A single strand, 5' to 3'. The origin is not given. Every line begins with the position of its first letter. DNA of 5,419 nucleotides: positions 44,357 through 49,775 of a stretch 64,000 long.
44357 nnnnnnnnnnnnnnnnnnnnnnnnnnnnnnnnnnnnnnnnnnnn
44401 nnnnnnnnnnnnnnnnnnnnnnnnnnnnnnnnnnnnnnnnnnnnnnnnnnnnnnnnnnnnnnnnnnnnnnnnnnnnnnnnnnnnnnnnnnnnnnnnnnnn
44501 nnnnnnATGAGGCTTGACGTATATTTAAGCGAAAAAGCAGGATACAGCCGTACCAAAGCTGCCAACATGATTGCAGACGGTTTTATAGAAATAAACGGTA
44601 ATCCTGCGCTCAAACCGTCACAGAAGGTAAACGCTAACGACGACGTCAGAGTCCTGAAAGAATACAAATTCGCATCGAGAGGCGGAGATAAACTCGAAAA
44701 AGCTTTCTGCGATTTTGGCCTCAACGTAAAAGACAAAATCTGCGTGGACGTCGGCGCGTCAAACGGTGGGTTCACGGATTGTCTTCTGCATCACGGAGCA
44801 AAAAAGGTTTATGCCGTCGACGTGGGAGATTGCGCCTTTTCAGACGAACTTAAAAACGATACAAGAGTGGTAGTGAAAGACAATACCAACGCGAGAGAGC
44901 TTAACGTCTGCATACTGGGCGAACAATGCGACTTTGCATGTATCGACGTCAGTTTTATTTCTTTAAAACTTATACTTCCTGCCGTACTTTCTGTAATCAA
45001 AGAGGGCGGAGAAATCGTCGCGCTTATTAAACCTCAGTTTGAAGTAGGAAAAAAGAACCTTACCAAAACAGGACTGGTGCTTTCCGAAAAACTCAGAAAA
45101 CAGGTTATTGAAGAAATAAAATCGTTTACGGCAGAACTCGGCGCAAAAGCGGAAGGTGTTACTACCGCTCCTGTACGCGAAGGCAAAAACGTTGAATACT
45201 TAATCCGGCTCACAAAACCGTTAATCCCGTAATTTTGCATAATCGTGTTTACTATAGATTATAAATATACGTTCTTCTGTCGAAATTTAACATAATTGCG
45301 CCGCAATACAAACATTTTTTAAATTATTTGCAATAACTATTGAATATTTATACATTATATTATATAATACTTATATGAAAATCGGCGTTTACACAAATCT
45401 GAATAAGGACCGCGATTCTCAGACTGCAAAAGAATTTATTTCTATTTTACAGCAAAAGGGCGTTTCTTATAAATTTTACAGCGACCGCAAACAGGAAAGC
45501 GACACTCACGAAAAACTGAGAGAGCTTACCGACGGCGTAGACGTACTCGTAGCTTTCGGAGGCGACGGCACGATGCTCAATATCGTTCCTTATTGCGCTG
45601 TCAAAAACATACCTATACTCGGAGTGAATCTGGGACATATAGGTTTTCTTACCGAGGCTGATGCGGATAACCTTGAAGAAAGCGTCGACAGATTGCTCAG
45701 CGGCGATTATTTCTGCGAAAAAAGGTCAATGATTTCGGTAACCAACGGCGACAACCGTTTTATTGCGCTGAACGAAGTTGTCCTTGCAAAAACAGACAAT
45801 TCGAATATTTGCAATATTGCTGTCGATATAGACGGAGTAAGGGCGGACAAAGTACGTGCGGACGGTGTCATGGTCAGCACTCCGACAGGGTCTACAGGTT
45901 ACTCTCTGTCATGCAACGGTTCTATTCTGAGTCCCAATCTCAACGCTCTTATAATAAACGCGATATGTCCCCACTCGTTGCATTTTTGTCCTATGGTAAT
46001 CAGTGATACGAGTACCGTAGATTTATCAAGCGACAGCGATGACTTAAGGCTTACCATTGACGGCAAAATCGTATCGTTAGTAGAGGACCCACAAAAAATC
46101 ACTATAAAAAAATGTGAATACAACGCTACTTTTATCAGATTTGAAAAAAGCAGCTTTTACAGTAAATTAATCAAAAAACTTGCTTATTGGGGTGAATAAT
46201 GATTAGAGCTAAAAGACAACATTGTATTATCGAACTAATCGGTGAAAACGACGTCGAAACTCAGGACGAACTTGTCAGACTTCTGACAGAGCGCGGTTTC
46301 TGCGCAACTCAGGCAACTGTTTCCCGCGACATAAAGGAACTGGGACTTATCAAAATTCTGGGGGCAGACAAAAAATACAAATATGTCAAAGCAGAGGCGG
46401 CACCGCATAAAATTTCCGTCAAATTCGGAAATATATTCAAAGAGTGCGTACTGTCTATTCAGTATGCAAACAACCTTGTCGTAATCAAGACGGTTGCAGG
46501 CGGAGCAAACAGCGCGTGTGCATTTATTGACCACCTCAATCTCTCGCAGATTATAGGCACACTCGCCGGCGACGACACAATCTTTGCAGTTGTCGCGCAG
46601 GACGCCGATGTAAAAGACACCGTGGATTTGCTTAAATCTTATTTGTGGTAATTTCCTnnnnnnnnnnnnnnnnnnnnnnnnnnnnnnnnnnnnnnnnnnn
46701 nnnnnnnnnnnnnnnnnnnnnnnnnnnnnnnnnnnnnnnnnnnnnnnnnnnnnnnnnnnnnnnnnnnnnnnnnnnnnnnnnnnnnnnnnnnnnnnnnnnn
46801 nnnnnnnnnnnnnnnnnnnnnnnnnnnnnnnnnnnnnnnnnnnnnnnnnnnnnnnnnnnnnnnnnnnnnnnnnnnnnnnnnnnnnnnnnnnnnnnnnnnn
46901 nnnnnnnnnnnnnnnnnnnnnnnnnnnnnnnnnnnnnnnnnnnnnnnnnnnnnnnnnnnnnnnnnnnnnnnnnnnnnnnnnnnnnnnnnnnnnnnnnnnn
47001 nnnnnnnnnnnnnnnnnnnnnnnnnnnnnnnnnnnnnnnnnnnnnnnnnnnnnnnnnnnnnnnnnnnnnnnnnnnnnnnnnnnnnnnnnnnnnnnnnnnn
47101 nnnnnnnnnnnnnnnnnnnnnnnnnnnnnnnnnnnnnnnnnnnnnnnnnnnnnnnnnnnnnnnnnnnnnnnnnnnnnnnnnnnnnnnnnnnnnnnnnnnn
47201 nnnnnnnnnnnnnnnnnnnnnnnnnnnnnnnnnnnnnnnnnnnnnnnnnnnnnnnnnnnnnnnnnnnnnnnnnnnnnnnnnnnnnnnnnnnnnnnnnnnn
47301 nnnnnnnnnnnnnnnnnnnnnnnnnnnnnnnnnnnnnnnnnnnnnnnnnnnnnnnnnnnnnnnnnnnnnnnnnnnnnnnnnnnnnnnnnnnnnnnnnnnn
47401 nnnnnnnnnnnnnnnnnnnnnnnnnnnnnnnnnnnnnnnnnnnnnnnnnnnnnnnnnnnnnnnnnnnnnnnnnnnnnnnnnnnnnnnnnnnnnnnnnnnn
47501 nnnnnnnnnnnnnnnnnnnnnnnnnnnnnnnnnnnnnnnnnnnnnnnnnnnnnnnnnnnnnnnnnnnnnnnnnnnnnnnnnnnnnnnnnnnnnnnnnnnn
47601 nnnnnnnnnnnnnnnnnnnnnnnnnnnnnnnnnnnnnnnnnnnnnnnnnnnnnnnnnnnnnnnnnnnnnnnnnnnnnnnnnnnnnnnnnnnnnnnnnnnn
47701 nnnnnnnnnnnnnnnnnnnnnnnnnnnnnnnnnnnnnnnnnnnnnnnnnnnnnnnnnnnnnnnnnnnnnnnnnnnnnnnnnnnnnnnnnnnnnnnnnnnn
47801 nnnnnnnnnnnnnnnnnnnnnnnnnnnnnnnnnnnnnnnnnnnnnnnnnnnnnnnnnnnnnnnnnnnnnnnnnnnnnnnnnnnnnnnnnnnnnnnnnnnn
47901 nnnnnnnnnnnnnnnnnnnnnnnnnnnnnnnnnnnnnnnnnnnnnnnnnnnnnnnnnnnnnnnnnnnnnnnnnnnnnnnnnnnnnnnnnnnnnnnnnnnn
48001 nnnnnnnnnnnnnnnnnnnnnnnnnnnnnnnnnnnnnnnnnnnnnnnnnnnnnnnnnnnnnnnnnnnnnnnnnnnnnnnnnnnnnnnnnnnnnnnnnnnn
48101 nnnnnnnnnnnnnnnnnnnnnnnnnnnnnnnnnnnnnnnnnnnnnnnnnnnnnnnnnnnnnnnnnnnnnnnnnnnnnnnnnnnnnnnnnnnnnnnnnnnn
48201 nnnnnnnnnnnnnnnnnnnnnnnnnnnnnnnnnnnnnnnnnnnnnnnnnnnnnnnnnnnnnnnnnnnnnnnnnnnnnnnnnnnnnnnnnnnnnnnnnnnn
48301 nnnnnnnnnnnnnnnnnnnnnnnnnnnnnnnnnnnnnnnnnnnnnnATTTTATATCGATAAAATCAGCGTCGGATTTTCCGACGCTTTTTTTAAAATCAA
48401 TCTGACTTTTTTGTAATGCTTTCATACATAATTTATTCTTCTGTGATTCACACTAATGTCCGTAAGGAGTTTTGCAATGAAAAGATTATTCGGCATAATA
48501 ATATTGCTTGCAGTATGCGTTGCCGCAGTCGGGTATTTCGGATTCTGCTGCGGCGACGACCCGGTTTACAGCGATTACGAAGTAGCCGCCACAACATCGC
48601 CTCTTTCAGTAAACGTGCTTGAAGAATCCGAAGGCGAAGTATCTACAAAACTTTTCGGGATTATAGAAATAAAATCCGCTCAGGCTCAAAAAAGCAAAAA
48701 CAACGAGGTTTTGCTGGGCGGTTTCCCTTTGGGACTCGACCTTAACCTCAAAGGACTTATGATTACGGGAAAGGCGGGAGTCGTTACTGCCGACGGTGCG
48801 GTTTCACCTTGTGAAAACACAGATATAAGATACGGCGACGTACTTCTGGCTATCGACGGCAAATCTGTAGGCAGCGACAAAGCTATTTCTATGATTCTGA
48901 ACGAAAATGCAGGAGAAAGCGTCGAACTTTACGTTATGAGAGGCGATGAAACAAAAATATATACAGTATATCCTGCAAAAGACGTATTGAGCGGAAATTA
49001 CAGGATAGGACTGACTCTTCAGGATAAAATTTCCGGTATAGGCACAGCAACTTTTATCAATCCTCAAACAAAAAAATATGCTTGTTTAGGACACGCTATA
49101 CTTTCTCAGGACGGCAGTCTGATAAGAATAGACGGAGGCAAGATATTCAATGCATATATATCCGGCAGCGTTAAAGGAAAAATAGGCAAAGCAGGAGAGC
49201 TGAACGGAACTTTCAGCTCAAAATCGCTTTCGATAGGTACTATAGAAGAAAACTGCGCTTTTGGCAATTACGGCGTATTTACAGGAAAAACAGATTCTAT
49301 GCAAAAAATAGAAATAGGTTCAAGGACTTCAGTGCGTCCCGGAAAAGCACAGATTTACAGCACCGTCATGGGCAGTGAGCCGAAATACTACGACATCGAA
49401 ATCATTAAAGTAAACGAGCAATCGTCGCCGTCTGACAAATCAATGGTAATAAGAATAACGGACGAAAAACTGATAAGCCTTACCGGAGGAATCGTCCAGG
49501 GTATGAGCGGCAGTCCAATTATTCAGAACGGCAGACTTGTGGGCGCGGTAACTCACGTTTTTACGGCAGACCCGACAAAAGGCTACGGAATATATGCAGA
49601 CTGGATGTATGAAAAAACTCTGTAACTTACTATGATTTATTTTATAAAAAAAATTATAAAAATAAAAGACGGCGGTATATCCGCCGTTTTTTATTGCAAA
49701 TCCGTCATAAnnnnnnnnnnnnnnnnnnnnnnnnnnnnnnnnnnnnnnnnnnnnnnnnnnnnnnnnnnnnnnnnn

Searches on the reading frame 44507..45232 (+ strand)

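Call 10: search_protein_families(library=pfam, proteins=[window:44507-45232:+])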
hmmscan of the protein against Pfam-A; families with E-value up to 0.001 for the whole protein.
window:44507-45232:+ (241 aa): 2 families
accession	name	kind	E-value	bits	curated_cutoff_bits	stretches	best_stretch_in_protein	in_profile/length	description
PF01728.25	FtsJ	-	8.2e-33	114.3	24.1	1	55-234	1-178/181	FtsJ-like methyltransferase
PF01479.30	S4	-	1.8e-09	37.6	22.8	1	1-47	1-48/48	S4 domain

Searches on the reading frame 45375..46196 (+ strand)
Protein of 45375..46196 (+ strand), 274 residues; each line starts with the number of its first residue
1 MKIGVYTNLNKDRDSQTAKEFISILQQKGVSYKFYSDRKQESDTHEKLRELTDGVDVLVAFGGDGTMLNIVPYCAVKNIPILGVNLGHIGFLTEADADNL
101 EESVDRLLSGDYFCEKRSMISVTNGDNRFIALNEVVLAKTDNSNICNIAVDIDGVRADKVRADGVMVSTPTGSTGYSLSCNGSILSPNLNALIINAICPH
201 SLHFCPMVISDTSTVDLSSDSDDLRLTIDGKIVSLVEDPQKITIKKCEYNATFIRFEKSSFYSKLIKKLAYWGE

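Call 31: find_homologous_proteins(query=window:45375-46196:+, max_evalue=1e-40)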
Query window:45375-46196:+ (274 aa): 549 proteins with E <= 1e-40 among 8000 candidates; the best 120 are listed.
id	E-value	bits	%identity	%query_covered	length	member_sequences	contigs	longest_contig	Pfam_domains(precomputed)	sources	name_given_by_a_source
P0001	2.5e-177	606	100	100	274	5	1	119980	PF20143.5,PF01513.27,PF00781.30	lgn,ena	-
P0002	7.9e-163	558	91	100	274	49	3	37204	PF20143.5,PF01513.27,PF00781.30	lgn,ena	-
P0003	7.4e-159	545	89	100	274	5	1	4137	PF20143.5,PF01513.27,PF00781.30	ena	-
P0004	5.5e-158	542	88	100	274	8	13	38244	PF20143.5,PF01513.27,PF00781.30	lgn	-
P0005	4.7e-156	536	86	100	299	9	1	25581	PF20143.5,PF01513.27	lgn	-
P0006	1.6e-155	534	86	100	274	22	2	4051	PF20143.5,PF01513.27,PF00781.30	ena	-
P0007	1.3e-151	521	84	100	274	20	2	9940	PF20143.5,PF01513.27,PF00781.30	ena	-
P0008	3.4e-150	517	83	100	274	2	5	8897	PF20143.5,PF01513.27,PF00781.30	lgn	-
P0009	3.5e-129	448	72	100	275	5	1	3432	PF20143.5,PF01513.27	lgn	-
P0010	7.6e-87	309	54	100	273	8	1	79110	PF20143.5,PF01513.27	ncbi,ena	-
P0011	3.5e-86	307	53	100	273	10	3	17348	PF20143.5,PF01513.27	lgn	-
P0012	1.2e-85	305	50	100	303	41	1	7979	PF20143.5,PF01513.27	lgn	-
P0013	6.3e-85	303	54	100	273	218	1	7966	PF20143.5,PF01513.27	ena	-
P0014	3.6e-83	297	52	100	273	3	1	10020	PF20143.5,PF01513.27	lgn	-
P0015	2.4e-81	291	51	100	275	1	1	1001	PF20143.5,PF01513.27,PF00781.30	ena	-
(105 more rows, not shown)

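Call 32: find_encoding_contigs(protein=P0002, flank=10000, max_places=1)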
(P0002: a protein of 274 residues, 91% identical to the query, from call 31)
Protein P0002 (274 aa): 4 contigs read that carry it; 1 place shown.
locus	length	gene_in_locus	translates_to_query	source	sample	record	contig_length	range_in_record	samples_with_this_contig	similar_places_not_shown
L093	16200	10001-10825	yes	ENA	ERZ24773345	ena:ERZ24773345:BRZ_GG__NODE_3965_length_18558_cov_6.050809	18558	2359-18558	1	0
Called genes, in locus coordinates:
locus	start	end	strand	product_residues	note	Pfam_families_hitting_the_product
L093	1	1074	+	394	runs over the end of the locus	PF09546:Spore_III_AE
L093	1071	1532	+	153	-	PF09581:Spore_III_AF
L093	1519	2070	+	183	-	-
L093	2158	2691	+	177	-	PF12685:SpoIIIAH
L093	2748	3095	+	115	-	PF03780:Asp23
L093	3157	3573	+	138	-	PF01029:NusB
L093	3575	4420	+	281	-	PF00763:THF_DHG_CYH, PF02882:THF_DHG_CYH_C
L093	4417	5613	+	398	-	PF13742:tRNA_anti_2, PF01336:tRNA_anti-codon, PF02601:Exonuc_VII_L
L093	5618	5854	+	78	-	PF02609:Exonuc_VII_S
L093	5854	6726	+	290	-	PF00348:polyprenyl_synt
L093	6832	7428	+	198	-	-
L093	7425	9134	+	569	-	PF13292:DXP_synthase_N, PF00456:Transketolase_N, PF13292:DXP_synthase_N, PF02779:Transket_pyr, PF02780:Transketolase_C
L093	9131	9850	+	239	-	PF01479:S4, PF01728:FtsJ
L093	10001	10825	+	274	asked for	PF01513:NAD_kinase, PF00781:DAGK_cat (weak), PF20143:NAD_kinase_C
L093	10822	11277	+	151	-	PF01316:Arg_repressor, PF02863:Arg_repressor_C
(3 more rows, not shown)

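Call 33: find_encoding_contigs(protein=P0004, flank=10000, max_places=1)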
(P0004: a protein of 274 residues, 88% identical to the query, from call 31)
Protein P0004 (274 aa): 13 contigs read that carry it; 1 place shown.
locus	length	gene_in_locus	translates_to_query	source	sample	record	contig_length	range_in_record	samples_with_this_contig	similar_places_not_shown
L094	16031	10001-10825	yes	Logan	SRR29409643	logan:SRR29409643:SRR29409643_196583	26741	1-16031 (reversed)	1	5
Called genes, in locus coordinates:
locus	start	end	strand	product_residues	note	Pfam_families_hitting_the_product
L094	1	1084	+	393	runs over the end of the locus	PF09546:Spore_III_AE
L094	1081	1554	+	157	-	PF09581:Spore_III_AF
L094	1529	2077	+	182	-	-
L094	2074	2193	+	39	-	-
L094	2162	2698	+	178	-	PF12685:SpoIIIAH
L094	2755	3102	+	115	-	PF03780:Asp23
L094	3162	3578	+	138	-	PF01029:NusB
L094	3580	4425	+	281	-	PF00763:THF_DHG_CYH, PF02882:THF_DHG_CYH_C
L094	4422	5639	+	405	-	PF13742:tRNA_anti_2, PF01336:tRNA_anti-codon (weak), PF02601:Exonuc_VII_L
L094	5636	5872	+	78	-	-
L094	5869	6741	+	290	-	PF00348:polyprenyl_synt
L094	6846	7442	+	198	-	-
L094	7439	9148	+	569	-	PF13292:DXP_synthase_N, PF00456:Transketolase_N (weak), PF13292:DXP_synthase_N, PF02779:Transket_pyr, PF02780:Transketolase_C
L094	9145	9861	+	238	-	PF01479:S4, PF01728:FtsJ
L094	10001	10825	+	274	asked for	PF01513:NAD_kinase, PF00781:DAGK_cat (weak), PF20143:NAD_kinase_C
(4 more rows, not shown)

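Call 34: find_encoding_contigs(protein=P0005, flank=10000, max_places=1)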
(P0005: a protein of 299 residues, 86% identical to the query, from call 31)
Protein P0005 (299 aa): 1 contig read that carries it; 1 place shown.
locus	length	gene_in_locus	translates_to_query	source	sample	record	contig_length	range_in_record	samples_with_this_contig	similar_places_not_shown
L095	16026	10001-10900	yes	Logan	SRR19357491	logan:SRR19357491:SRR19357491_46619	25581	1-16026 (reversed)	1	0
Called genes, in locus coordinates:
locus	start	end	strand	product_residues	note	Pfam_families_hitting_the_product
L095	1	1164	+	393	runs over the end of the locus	PF09546:Spore_III_AE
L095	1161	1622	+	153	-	PF09581:Spore_III_AF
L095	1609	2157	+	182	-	-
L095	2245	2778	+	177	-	PF12685:SpoIIIAH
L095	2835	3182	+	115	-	PF03780:Asp23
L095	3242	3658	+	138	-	PF01029:NusB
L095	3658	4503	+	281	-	PF00763:THF_DHG_CYH, PF02882:THF_DHG_CYH_C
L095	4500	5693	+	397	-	PF13742:tRNA_anti_2, PF01336:tRNA_anti-codon (weak), PF02601:Exonuc_VII_L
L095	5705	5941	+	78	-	-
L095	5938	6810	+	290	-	PF00348:polyprenyl_synt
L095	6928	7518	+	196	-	-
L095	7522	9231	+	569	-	PF13292:DXP_synthase_N, PF00456:Transketolase_N (weak), PF13292:DXP_synthase_N, PF02779:Transket_pyr, PF02780:Transketolase_C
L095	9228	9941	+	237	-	PF01479:S4 (weak), PF01728:FtsJ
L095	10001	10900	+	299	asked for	PF01513:NAD_kinase, PF20143:NAD_kinase_C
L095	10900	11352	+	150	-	PF01316:Arg_repressor, PF02863:Arg_repressor_C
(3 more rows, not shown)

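Call 35: find_encoding_contigs(protein=P0008, flank=10000, max_places=1)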
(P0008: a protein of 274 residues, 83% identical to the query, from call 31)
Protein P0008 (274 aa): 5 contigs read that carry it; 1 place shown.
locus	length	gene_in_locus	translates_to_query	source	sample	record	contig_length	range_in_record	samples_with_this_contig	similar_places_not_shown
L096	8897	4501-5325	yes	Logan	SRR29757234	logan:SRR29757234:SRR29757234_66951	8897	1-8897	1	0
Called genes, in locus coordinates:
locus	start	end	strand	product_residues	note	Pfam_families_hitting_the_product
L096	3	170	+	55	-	?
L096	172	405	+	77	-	-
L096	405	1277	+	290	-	PF00348:polyprenyl_synt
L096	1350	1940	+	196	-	-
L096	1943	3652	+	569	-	PF13292:DXP_synthase_N, PF00456:Transketolase_N (faint), PF13292:DXP_synthase_N, PF02779:Transket_pyr, PF02780:Transketolase_C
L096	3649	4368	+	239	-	PF01479:S4, PF01728:FtsJ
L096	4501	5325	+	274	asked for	PF00781:DAGK_cat (weak), PF01513:NAD_kinase, PF20143:NAD_kinase_C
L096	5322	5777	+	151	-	PF01316:Arg_repressor, PF02863:Arg_repressor_C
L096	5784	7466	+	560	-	PF02463:SMC_N, PF13476:AAA_23 (weak)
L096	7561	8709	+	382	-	PF13180:PDZ_2, PF14685:PDZ_Tricorn (weak), PF17820:PDZ_6 (weak), PF05580:Peptidase_S55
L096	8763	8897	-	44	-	?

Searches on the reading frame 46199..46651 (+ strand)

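Call 13: search_protein_families(library=ncbifam, proteins=[window:46199-46651:+], max_evalue=0.00001)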
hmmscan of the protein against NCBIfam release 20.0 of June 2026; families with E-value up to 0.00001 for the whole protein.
window:46199-46651:+ (150 aa): 5 families
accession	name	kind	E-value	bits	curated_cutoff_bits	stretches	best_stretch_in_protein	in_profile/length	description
NF001680.0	PRK00441.1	equivalog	1.9e-45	154.7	184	1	3-147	2-146/150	arginine repressor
TIGR01529.1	argR_whole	equivalog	1.2e-39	135.7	130.45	1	5-146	2-143/146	arginine repressor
NF003281.1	PRK04280.1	equivalog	5.5e-35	120.7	182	1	4-142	3-141/148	transcriptional regulator AhrC/ArgR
NF002880.0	PRK03341.1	equivalog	7.9e-30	103.7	200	1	3-136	15-153/170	arginine repressor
NF003457.0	PRK05066.1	equivalog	7.2e-19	67.9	194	1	12-147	16-150/156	transcriptional regulator ArgR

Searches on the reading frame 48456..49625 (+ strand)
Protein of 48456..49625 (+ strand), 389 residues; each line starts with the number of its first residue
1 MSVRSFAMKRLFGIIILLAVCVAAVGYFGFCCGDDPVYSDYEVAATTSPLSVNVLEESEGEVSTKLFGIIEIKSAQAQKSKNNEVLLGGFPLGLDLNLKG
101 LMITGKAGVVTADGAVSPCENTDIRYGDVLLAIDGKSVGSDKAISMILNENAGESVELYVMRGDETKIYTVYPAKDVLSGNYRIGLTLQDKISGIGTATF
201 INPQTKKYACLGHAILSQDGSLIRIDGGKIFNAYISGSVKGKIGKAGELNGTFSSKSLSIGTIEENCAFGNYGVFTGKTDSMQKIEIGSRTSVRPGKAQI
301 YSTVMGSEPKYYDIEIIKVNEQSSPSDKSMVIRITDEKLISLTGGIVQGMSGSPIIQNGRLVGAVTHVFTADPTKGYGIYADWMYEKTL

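Call 10: search_protein_families(library=pfam, proteins=[window:48456-49625:+])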
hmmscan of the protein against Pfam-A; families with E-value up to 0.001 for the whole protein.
window:48456-49625:+ (389 aa): 4 families
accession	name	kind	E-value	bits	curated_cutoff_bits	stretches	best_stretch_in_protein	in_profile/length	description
PF05580.18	Peptidase_S55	-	2.5e-71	240.5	25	1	181-385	2-210/210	SpoIVB peptidase S55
PF13180.12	PDZ_2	-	3e-07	31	27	1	117-171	23-78/80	PDZ domain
PF14685.13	PDZ_Tricorn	-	6e-06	26.6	25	1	114-165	28-81/88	Tricorn protease PDZ domain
PF17820.7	PDZ_6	-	1.2e-05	25.4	27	1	117-158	9-50/54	PDZ domain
